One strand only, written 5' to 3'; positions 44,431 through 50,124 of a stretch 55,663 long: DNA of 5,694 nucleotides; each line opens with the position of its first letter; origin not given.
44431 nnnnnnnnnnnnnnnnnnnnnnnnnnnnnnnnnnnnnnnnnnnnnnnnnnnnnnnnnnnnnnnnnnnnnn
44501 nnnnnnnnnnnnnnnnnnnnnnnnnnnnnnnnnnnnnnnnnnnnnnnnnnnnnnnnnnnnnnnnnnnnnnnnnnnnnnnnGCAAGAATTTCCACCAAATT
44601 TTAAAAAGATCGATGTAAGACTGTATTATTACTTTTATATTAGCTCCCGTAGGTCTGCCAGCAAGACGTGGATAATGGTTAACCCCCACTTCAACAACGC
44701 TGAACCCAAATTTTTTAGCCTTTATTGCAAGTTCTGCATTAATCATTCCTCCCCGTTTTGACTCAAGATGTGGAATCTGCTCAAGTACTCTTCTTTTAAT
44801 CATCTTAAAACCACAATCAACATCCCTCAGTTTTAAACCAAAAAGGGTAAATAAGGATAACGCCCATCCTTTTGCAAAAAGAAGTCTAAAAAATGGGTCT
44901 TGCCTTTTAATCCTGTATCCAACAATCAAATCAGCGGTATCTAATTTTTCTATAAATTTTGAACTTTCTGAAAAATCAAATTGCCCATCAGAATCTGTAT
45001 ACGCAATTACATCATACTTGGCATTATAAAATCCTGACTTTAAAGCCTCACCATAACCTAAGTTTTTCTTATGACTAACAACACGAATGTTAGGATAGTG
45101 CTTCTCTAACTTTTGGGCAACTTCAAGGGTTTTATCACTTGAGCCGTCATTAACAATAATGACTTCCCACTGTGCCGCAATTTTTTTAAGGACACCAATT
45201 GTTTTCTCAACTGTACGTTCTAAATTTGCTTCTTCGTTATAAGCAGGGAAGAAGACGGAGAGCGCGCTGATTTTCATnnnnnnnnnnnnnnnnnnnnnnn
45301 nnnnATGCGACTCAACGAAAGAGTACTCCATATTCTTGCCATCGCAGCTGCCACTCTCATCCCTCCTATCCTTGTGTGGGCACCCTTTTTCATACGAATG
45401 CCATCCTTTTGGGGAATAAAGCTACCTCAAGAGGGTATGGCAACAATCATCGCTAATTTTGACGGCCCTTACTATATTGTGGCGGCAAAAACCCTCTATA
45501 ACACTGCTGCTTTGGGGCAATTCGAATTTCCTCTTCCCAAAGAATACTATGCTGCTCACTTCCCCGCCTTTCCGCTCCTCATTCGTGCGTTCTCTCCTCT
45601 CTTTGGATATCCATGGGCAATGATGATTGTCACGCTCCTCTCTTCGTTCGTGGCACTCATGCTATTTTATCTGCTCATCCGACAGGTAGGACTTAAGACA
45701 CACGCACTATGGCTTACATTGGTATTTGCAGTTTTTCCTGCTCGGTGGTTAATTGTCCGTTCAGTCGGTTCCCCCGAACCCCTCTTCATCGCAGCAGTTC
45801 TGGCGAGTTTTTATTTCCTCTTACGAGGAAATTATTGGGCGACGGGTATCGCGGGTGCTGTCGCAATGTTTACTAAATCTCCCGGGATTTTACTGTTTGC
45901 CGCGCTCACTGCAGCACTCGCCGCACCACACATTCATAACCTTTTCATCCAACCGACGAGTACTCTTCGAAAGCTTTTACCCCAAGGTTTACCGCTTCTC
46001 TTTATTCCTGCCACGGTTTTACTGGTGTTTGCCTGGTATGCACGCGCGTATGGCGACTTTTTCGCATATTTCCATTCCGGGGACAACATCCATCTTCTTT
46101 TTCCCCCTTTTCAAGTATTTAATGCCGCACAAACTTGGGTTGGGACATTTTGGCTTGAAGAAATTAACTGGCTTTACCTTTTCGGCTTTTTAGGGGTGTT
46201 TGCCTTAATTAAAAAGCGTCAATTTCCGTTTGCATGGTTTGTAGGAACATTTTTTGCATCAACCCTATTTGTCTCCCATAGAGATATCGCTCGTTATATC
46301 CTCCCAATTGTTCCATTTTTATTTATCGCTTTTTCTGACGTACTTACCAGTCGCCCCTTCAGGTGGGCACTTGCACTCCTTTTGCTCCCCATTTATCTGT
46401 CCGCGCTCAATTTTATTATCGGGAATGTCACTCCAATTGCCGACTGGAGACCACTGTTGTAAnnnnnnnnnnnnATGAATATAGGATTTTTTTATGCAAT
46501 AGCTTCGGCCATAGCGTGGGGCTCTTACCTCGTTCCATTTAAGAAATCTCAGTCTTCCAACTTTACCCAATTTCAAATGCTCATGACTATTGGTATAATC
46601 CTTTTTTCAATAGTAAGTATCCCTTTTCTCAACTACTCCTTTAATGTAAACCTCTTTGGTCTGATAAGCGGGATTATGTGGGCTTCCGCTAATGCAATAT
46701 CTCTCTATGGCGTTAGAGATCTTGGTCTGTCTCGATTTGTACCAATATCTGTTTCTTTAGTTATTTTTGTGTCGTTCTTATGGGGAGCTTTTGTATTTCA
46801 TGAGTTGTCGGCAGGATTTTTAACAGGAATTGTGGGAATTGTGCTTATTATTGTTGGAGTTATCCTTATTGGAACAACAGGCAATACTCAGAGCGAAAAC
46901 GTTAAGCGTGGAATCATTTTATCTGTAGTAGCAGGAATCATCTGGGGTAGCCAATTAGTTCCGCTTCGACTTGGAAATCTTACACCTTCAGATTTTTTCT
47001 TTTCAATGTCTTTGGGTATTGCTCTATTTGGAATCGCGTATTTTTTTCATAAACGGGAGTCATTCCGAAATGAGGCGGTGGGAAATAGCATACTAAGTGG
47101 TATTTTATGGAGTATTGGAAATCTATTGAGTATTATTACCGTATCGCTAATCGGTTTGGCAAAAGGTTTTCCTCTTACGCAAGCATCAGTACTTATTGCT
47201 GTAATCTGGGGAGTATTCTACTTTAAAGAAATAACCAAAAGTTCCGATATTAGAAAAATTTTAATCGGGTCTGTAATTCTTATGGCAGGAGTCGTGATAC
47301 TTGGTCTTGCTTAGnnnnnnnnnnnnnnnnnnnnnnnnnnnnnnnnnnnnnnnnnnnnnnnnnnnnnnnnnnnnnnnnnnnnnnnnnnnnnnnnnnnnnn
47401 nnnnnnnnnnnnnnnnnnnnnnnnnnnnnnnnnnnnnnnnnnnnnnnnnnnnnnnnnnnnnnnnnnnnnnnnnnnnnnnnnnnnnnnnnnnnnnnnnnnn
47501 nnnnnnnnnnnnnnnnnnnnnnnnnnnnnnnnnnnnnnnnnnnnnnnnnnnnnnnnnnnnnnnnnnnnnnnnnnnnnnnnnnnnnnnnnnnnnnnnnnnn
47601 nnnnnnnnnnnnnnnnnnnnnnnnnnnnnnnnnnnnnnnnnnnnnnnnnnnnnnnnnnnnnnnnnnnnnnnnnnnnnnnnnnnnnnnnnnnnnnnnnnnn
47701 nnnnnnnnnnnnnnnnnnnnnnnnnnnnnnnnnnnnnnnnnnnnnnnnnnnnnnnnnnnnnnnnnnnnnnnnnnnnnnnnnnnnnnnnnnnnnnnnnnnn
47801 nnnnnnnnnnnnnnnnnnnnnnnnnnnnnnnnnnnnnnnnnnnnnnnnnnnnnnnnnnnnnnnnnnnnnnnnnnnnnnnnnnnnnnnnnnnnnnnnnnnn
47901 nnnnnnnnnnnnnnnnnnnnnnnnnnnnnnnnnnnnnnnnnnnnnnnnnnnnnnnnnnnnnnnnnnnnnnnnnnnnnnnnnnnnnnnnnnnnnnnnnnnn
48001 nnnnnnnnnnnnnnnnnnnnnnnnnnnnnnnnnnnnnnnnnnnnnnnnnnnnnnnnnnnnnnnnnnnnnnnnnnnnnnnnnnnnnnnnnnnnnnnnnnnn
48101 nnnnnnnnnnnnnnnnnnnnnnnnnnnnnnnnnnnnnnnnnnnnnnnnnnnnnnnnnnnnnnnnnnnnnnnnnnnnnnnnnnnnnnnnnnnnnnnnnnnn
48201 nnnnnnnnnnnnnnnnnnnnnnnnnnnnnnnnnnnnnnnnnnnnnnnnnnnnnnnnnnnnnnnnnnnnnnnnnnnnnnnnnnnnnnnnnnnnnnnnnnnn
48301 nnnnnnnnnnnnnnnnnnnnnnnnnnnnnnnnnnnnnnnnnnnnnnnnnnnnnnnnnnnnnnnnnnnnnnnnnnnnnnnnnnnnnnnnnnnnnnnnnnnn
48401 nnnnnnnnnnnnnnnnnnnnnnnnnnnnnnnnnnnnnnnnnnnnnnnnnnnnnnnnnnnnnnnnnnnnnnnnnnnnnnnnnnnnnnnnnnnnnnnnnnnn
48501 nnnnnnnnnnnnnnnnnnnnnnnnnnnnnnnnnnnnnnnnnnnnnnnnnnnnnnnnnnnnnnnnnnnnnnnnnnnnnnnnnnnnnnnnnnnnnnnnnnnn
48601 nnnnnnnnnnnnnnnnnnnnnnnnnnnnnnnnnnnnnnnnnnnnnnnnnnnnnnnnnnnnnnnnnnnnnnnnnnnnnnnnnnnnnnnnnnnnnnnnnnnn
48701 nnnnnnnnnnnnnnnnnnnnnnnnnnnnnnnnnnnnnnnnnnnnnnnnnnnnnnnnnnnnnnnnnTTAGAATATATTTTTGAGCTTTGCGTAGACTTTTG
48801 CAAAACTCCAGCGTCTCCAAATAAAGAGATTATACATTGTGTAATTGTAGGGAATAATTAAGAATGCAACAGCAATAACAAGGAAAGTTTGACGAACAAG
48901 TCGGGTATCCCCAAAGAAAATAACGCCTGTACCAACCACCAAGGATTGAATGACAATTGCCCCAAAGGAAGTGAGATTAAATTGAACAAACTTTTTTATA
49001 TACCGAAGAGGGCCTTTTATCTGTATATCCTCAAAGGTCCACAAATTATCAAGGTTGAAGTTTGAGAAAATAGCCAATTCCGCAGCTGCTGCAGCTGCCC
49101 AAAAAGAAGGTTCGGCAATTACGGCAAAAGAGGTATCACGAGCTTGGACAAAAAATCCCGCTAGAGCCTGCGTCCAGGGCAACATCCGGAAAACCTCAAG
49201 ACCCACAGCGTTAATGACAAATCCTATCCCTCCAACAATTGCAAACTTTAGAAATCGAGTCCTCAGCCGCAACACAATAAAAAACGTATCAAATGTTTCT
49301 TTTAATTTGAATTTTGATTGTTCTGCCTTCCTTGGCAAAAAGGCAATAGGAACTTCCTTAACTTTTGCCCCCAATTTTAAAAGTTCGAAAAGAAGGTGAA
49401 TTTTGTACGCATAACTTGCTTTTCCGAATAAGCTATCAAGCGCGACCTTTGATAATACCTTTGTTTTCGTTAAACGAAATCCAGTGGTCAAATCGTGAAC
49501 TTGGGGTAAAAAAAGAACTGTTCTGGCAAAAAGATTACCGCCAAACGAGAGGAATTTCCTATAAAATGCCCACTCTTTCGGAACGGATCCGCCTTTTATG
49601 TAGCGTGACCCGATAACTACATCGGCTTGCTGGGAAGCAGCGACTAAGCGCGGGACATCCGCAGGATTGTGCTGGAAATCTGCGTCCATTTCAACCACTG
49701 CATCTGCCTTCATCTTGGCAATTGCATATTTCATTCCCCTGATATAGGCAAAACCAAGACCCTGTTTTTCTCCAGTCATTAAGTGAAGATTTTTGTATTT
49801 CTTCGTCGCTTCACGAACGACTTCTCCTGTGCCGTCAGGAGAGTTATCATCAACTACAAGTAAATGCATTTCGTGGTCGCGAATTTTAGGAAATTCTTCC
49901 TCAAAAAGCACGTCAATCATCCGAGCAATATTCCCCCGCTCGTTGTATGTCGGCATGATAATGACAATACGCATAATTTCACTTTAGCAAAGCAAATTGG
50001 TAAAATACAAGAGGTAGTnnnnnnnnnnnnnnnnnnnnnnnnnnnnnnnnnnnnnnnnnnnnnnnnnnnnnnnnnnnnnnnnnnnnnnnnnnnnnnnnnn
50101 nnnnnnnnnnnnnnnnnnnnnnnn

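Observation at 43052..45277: Donor-maker fused to donor-user: Dpm1/GtrB-like GT2 domain fused to a GT-C domain, next to a split version of the same pair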

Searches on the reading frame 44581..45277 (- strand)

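Call 37: search_solved_structures(query=window:44581-45277:-, max_evalue=1e-8, show_alignments=4)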
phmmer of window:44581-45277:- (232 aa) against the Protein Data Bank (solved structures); distinct sequences matched with E-value up to 1e-8: 10.
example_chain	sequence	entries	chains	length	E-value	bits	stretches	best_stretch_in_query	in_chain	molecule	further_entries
9bhc_C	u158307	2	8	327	4e-16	62.5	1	3-207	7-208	Undecaprenyl-phosphate 4-deoxy-4-formamido-L-arabinose transferase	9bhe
8vxh_A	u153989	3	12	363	5.3e-16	62.1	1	3-207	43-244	Undecaprenyl-phosphate 4-deoxy-4-formamido-L-arabinose transferase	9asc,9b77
9hwj_A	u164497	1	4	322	6.7e-16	61.8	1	4-213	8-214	Undecaprenyl-phosphate 4-deoxy-4-formamido-L-arabinose transferase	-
5mlz_A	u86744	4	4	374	8.7e-16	61.4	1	6-199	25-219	Dolichol monophosphate mannose synthase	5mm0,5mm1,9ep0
2z87_A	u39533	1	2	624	1.5e-12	50.9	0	3-97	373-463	Chondroitin synthase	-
2z86_A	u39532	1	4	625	1.5e-12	50.9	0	3-97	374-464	Chondroitin synthase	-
5ekp_C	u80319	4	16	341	4.1e-12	49.4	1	5-173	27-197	Uncharacterized glycosyltransferase sll0501 | Glycosyltransferase sll0501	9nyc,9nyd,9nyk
5eke_A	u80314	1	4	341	4.1e-12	49.4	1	5-173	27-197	Uncharacterized glycosyltransferase sll0501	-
9nye_A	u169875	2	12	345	4.2e-12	49.3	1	5-173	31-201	Glycosyltransferase sll0501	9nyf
3bcv_A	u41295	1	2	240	3.6e-10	43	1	4-102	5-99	Putative glycosyltransferase protein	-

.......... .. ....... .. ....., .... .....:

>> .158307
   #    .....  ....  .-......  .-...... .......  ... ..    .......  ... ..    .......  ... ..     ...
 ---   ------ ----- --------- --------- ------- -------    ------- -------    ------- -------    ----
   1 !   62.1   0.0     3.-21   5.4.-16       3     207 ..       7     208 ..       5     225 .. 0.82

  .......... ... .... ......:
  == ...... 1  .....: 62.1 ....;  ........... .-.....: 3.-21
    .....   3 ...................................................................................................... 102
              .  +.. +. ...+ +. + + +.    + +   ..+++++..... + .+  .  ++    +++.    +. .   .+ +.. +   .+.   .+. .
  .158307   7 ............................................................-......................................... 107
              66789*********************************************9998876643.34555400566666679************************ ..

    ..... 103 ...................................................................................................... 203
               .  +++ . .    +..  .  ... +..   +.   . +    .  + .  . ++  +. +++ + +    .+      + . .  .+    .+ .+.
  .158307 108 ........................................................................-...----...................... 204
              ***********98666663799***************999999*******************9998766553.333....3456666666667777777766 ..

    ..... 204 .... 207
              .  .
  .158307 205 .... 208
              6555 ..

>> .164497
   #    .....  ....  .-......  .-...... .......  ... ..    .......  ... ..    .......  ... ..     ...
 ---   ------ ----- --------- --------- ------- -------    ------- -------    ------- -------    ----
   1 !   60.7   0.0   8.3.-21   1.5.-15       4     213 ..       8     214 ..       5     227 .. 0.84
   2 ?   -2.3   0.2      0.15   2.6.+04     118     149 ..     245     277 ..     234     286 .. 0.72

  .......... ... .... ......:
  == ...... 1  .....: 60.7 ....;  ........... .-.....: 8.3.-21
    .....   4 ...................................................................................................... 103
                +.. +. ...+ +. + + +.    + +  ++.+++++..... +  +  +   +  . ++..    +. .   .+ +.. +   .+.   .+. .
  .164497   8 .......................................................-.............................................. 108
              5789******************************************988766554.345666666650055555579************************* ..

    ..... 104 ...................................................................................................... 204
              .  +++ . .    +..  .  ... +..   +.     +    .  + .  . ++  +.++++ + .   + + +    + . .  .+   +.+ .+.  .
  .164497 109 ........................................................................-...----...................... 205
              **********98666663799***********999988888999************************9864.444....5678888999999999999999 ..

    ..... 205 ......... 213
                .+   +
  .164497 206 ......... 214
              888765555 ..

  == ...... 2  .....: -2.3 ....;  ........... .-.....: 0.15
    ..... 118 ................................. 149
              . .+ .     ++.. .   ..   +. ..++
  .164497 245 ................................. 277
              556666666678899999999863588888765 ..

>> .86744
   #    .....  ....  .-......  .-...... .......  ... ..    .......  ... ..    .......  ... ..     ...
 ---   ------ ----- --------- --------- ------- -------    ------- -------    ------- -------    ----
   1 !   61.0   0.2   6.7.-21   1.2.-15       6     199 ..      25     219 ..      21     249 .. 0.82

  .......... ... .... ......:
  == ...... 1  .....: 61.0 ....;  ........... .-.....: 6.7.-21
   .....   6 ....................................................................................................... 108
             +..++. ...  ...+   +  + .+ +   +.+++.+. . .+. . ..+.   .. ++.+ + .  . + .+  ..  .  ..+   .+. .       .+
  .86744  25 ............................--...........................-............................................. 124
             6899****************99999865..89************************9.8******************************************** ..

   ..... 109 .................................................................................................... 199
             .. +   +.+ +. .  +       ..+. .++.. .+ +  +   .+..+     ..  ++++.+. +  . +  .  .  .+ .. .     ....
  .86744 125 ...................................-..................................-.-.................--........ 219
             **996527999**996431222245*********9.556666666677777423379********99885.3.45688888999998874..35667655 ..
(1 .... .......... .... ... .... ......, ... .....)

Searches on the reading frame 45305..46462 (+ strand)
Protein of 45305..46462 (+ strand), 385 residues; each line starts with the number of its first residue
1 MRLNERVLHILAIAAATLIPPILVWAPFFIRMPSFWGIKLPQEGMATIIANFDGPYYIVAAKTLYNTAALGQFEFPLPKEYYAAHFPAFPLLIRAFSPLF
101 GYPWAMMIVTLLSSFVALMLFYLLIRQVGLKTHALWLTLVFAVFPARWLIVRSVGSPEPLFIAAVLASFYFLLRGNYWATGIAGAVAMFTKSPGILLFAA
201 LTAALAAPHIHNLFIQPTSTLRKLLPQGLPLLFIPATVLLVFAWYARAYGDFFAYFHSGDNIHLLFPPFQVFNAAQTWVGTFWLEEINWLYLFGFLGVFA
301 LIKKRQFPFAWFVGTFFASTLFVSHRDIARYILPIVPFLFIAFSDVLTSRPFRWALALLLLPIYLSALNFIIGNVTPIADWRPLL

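Call 3: search_protein_families(library=pfam, proteins=[window:45305-46462:+], max_evalue=0.01)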
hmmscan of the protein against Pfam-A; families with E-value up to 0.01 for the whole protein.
window:45305-46462:+ (385 aa): 1 family
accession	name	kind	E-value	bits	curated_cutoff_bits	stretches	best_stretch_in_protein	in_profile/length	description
PF13231.12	PMT_2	-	0.0021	18.8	26.1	1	86-214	3-138/160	Dolichyl-phosphate-mannose-protein mannosyltransferase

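Call 4: search_protein_families(library=ncbifam, proteins=[window:45305-46462:+], max_evalue=0.01)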
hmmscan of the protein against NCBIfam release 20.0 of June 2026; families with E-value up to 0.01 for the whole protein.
window:45305-46462:+ (385 aa): 1 family
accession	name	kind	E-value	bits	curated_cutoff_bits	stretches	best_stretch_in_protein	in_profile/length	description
NF046093.1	AZOBR_p60025_fam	subfamily_domain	6.3e-09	35.4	150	1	43-207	51-213/232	AZOBR_p60025 family cell surface glycopolymer formation protein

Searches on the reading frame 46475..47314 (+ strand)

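Call 3: search_protein_families(library=pfam, proteins=[window:46475-47314:+], max_evalue=0.01)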
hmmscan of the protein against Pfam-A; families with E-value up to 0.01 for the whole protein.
window:46475-47314:+ (279 aa): 5 families
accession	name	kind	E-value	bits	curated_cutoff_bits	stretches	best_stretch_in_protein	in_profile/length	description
PF06800.18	Sugar_transport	-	4.1e-36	125.2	26.3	1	8-278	3-279/280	Sugar transport protein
PF07857.17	TMEM144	-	2.2e-16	60.2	26.2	2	147-278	182-330/332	Transmembrane family, TMEM144 of transporters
PF00892.27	EamA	-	3.4e-09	37.5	28.2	1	145-276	2-133/135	EamA-like transporter family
PF07168.17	Ureide_permease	-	0.0002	20.7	27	1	204-274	283-352/359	Ureide permease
PF10823.13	DUF2568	-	0.00083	20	24.2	0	237-276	35-75/92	Protein of unknown function (DUF2568)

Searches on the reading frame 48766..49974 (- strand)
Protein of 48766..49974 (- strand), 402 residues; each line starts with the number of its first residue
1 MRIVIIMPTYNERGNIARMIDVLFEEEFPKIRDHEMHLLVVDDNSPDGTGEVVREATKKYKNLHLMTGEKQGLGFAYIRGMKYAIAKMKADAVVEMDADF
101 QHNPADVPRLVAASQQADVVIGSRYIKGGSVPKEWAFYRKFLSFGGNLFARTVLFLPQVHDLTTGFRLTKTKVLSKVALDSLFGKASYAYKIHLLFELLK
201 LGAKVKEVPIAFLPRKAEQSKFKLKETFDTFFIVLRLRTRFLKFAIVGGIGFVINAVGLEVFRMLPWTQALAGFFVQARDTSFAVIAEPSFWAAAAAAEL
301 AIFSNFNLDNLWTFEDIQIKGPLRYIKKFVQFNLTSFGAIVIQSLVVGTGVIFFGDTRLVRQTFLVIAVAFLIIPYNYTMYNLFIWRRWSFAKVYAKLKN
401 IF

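Call 3: search_protein_families(library=pfam, proteins=[window:48766-49974:-], max_evalue=0.01)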
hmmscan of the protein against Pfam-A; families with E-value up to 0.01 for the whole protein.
window:48766-49974:- (402 aa): 3 families
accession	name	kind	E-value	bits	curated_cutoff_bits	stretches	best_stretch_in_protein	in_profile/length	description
PF00535.33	Glycos_transf_2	-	9.2e-25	87.9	23.3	1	5-176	2-166/168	Glycosyl transferase family 2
PF04138.20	GtrA_DPMS_TM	-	1.2e-09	38.8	26.1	1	243-386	1-117/117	GtrA/DPMS, transmembrane domain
PF13641.12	Glyco_tranf_2_3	-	0.00048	20.7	27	1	3-121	3-120/230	Glycosyltransferase like family 2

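Call 4: search_protein_families(library=ncbifam, proteins=[window:48766-49974:-], max_evalue=0.01)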
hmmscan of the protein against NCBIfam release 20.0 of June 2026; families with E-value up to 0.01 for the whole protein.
window:48766-49974:- (402 aa): 19 families
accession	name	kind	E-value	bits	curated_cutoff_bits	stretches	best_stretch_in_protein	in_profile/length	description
NF047588.1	GlcsyltransPgfSStrep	equivalog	5.6e-16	58.6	500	1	1-255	1-239/308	glycosyltransferase PgfS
TIGR04182.1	glyco_TIGR04182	equivalog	2.1e-15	56.9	325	1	3-259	2-239/293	S-layer glycoprotein N-glycosyltransferase AglJ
TIGR03469.1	HpnB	hypoth_equivalog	3.8e-12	45.9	379.25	1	3-126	46-172/386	hopene-associated glycosyltransferase HpnB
NF058614.1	PPMAGASynPpgS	equivalog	4.1e-11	42.7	370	1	4-140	3-129/226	polyprenyl-phospho-N-acetylgalactosaminyl synthase PpgS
NF007986.1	PRK10714.1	equivalog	7.4e-10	38.3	529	1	3-124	8-125/316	undecaprenyl-phosphate 4-deoxy-4-formamido-L-arabinose transferase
NF041391.1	DPhHxTase_Halo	equivalog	1.5e-09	37.1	375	1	7-219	1-190/213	dolichyl-phosphate hexose transferase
NF038302.1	EPS_HpsE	equivalog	4.6e-09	35.7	300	1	3-87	3-88/307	hormogonium polysaccharide biosynthesis glycosyltransferase HpsE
NF041865.1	EpsU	equivalog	1.1e-08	34.6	700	1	4-104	42-137/394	exopolysaccharide biosynthesis GT2 family glycosyltransferase EpsU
NF041875.1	EPS_EpsD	equivalog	1.3e-08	34.6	370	1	5-122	3-114/325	exopolysaccharide biosynthesis glycosyltransferase EpsD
TIGR03937.1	PgaC_IcaA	equivalog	5.7e-08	32.1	422.3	1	3-100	47-136/407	poly-beta-1,6-N-acetyl-D-glucosamine synthase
NF045692.1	OglycostaseCruG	equivalog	2.6e-07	29.9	600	1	3-118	43-156/386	2'-O-glycosyltransferase CruG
NF007482.0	PRK10073.1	equivalog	1.3e-06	27.7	423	1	3-118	8-114/334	glycosyltransferase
NF047683.1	TeichurnBiosyTuaG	equivalog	5.5e-05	22.9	400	1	3-106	8-103/252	teichuronic acid biosynthesis protein TuaG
TIGR04283.1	glyco_like_mftF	equivalog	0.00012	21.8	182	1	4-65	2-53/221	TIGR04283 family arsenosugar biosynthesis glycosyltransferase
NF053846.1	glyco_with_XrtP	equivalog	0.00019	20.3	520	1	8-68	48-102/440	XrtP-associated glycosyltransferase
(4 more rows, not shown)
